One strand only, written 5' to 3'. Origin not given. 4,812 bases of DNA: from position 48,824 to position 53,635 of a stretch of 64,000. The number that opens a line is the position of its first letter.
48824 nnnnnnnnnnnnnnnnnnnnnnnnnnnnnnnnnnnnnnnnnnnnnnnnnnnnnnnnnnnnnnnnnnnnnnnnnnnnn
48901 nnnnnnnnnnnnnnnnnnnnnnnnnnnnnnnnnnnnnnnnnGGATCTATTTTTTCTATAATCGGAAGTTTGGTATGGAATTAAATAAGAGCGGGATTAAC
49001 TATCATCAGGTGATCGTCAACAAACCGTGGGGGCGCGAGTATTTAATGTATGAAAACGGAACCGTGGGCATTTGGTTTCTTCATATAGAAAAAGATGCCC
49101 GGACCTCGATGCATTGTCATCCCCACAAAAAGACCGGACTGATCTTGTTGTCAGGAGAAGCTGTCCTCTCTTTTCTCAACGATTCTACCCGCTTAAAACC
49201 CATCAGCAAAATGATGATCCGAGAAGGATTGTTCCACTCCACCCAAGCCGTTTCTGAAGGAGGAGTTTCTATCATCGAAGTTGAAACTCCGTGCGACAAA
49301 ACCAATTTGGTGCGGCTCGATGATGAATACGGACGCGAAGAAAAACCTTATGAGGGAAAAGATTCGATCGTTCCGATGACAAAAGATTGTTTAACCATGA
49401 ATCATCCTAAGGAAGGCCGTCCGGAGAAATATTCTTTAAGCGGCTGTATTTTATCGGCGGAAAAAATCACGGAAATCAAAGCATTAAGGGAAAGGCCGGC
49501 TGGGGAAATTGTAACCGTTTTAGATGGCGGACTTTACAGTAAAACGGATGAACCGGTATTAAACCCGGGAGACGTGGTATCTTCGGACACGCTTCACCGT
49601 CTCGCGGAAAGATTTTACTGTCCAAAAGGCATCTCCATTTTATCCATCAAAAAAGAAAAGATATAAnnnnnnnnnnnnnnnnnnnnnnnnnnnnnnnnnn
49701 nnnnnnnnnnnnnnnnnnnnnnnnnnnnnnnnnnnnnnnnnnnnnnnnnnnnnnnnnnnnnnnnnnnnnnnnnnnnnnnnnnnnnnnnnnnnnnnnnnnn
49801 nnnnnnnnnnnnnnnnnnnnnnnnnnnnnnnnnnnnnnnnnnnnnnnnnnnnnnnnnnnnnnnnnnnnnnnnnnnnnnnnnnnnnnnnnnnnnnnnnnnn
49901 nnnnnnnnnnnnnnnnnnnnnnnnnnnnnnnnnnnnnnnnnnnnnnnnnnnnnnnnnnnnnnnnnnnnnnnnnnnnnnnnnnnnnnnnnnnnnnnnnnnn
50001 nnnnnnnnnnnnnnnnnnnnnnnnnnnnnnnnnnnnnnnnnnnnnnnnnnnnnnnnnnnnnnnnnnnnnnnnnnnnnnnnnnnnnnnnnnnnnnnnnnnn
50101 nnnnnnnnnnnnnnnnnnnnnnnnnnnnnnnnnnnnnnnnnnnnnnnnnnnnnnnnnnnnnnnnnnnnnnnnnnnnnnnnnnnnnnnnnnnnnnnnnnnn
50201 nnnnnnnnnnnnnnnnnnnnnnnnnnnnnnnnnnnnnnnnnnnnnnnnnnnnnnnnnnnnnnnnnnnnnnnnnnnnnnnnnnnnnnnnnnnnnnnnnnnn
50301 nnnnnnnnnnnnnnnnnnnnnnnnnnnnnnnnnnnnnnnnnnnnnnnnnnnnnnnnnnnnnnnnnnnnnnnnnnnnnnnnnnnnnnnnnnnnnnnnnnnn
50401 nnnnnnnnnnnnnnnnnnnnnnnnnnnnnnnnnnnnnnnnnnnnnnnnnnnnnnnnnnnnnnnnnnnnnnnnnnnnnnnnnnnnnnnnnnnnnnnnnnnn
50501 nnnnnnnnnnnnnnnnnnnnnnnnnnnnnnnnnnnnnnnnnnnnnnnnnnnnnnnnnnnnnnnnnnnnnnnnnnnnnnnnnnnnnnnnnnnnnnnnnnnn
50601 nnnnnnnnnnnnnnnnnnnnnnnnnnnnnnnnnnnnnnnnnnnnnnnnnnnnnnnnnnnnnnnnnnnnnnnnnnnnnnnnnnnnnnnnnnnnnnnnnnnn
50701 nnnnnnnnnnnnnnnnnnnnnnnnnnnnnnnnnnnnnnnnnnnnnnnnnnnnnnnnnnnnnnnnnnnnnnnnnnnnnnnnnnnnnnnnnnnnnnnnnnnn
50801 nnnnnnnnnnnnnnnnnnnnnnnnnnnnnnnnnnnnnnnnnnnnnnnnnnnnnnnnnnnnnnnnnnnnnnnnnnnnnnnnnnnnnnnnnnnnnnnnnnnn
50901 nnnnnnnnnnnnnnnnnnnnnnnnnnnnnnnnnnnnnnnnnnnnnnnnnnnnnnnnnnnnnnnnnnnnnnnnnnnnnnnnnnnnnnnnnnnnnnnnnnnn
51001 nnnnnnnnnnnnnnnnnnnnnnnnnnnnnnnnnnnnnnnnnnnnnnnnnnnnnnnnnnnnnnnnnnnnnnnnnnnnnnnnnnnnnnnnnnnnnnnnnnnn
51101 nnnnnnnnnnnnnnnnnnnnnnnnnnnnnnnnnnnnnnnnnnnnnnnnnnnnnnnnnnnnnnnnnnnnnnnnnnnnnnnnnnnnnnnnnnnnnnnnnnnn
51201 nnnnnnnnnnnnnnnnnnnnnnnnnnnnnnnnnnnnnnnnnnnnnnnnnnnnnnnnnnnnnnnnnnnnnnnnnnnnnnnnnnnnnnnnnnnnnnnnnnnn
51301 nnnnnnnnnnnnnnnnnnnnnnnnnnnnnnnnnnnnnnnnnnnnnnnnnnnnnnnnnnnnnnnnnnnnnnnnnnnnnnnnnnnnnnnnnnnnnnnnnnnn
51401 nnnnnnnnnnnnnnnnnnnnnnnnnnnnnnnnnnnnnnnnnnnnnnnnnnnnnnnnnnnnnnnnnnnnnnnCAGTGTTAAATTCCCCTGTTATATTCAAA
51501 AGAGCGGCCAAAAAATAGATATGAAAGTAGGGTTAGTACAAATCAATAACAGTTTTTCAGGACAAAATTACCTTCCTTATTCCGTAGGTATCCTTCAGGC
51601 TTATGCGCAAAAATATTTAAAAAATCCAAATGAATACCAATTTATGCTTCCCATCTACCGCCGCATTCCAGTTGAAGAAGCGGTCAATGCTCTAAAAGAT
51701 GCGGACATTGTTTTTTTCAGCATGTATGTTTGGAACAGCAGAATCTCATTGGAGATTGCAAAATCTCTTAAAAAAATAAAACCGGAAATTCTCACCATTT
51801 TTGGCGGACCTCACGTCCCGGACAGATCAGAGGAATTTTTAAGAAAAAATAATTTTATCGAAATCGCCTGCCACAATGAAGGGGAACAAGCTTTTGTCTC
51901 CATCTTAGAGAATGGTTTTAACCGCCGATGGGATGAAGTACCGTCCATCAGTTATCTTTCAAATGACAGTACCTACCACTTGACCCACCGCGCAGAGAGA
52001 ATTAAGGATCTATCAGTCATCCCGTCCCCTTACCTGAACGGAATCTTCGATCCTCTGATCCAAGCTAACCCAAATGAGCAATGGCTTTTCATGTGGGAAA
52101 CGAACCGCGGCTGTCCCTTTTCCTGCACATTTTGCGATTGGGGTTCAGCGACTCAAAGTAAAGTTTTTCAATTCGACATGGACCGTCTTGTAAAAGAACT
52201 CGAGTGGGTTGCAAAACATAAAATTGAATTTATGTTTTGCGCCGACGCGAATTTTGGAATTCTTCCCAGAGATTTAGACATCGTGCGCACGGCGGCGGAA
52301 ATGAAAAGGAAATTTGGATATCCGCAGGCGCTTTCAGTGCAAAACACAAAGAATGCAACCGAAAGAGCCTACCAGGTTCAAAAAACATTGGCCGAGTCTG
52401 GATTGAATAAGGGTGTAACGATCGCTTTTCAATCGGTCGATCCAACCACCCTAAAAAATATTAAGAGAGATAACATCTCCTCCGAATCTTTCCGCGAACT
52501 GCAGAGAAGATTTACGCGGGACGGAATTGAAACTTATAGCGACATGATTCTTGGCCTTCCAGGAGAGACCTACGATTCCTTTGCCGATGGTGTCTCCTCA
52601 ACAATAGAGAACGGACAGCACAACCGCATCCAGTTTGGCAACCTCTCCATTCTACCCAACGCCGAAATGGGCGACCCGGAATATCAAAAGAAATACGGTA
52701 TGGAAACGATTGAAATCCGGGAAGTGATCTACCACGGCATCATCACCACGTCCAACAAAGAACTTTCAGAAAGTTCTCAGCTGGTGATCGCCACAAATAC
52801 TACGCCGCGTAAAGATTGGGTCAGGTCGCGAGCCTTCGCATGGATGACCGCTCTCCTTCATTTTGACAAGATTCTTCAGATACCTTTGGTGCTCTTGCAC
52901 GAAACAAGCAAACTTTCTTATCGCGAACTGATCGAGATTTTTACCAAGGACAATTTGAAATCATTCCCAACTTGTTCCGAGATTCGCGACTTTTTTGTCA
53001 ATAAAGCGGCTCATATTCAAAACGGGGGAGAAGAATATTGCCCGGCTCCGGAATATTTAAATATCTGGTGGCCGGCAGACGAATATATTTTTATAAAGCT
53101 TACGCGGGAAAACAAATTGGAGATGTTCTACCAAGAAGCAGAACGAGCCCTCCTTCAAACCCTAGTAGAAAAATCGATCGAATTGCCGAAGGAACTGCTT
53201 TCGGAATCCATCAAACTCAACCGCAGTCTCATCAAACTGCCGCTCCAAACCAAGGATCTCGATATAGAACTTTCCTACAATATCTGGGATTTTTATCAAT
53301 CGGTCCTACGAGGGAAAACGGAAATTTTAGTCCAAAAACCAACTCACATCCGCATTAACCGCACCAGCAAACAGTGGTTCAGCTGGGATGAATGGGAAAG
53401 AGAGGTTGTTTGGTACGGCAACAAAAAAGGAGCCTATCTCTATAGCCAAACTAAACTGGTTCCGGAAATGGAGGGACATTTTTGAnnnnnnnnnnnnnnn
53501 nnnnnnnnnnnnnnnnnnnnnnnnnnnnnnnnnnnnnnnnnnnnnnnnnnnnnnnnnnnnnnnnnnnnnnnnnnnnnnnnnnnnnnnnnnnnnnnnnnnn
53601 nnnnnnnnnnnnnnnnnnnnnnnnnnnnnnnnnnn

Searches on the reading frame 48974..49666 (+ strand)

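Call 5: search_protein_families(library=pfam, proteins=[window:48974-49666:+])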
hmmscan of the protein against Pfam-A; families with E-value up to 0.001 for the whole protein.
window:48974-49666:+ (230 aa): 2 families
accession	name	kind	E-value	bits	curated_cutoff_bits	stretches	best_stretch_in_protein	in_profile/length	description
PF01050.24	MannoseP_isomer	-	2.8e-05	24.7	23.6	1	9-115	7-114/116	Mannose-6-phosphate isomerase C-terminal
PF07883.17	Cupin_2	-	0.00012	22.1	27.2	0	35-102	2-68/70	Cupin domain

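Call 21: search_protein_families(library=ncbifam, proteins=[window:48974-49666:+], max_evalue=0.001)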
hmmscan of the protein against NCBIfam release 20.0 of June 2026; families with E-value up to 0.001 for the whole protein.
window:48974-49666:+ (230 aa): 1 family
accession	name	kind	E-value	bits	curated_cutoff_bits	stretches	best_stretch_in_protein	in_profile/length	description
TIGR01479.1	GMP_PMI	equivalog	2.7e-05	23.2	372.95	1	9-121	354-467/467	mannose-1-phosphate guanylyltransferase/mannose-6-phosphate isomerase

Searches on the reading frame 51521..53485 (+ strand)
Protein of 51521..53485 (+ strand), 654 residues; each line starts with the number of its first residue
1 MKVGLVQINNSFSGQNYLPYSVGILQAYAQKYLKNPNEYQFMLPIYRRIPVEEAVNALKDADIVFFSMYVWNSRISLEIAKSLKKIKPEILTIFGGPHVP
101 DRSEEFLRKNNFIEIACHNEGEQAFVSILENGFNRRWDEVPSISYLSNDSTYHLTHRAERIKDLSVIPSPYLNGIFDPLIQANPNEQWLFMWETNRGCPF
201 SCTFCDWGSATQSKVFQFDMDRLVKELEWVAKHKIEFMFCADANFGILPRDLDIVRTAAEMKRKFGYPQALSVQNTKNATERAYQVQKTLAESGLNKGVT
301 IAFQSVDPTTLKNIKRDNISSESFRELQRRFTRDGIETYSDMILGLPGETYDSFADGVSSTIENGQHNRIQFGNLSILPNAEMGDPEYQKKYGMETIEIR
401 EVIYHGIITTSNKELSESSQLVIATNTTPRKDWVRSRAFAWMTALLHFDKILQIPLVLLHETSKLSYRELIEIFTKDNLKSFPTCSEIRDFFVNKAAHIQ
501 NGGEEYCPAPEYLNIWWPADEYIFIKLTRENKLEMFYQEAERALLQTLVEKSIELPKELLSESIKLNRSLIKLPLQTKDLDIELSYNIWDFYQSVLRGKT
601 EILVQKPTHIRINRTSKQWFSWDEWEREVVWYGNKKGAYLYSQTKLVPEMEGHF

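Call 8: search_protein_families(library=pfam, proteins=[window:51521-53485:+])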
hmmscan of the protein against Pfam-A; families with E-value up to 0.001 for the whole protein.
window:51521-53485:+ (654 aa): 2 families
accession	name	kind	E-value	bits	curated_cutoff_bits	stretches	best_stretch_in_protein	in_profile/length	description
PF04055.27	Radical_SAM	-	1.1e-14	55.3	29.5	1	194-355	3-160/166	Radical SAM superfamily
PF02310.24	B12-binding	-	1.6e-10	41.3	32.1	1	52-128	44-120/121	B12 binding domain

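Call 21: search_protein_families(library=ncbifam, proteins=[window:51521-53485:+], max_evalue=0.001)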
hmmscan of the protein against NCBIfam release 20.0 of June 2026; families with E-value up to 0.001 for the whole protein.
window:51521-53485:+ (654 aa): 21 families
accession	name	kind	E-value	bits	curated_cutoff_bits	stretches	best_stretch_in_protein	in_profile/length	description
NF033712.0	B12_rSAM_KedN5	subfamily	2.2e-81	273.9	700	1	58-418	60-420/624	KedN5 family methylcobalamin-dependent radical SAM C-methyltransferase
TIGR03471.1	HpnJ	equivalog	1.6e-23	83.4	577.6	1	49-361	57-362/472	hopanoid biosynthesis associated radical SAM protein HpnJ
NF050148.1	rSAM_ApyD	equivalog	6e-17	61.3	750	1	28-242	45-252/645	RiPP biosynthesis radical SAM protein ApyD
TIGR03975.1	rSAM_ocin_1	subfamily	8e-16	57.6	281.85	1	51-354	117-420/606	RiPP maturation radical SAM C-methyltransferase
TIGR04479.1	bcpD_PhpK_rSAM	subfamily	8.8e-16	57.3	600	1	77-358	128-403/504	PhpK family radical SAM P-methyltransferase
TIGR04013.1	B12_SAM_MJ_1487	hypoth_equivalog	2.4e-15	56.3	251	1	53-229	36-191/382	TIGR04013 family B12-binding domain/radical SAM domain-containing protein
NF038361.1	rSAM_Sden_1168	equivalog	2.5e-12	46.2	575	1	58-365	138-451/560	Sden_1168 family B12-binding radical SAM P-methyltransferase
TIGR04072.2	rSAM_ladder_B12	equivalog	1.5e-09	37.1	360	1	189-396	180-381/443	lipid biosynthesis B12-binding/radical SAM protein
TIGR02026.1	BchE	equivalog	1.8e-09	37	481.35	1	60-245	63-250/497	magnesium-protoporphyrin IX monomethyl ester anaerobic oxidative cyclase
NF040542.1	rSAM_RCCLKC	equivalog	1e-07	31.5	450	1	54-256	42-248/423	arsinothricin biosynthesis radical SAM protein ArsL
TIGR00089.1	TIGR00089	subfamily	4.6e-07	29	251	1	193-359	144-313/429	MiaB/RimO family radical SAM methylthiotransferase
TIGR04367.1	HpnR_B12_rSAM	equivalog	5.3e-07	28.5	650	1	53-235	54-232/490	hopanoid C-3 methylase HpnR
TIGR04295.1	B12_rSAM_oligo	hypoth_equivalog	1.1e-06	27.6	400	1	74-249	88-257/422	TIGR04295 family B12-binding domain-containing radical SAM protein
TIGR04014.1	B12_SAM_MJ_0865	equivalog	1.9e-06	26.9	360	1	59-230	37-201/434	methyl-coenzyme M reductase glutamine C-methyltransferase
TIGR04190.1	B12_SAM_Ta0216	equivalog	5e-05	22.1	500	1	73-218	93-248/554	TIGR04190 family B12-binding domain/radical SAM domain protein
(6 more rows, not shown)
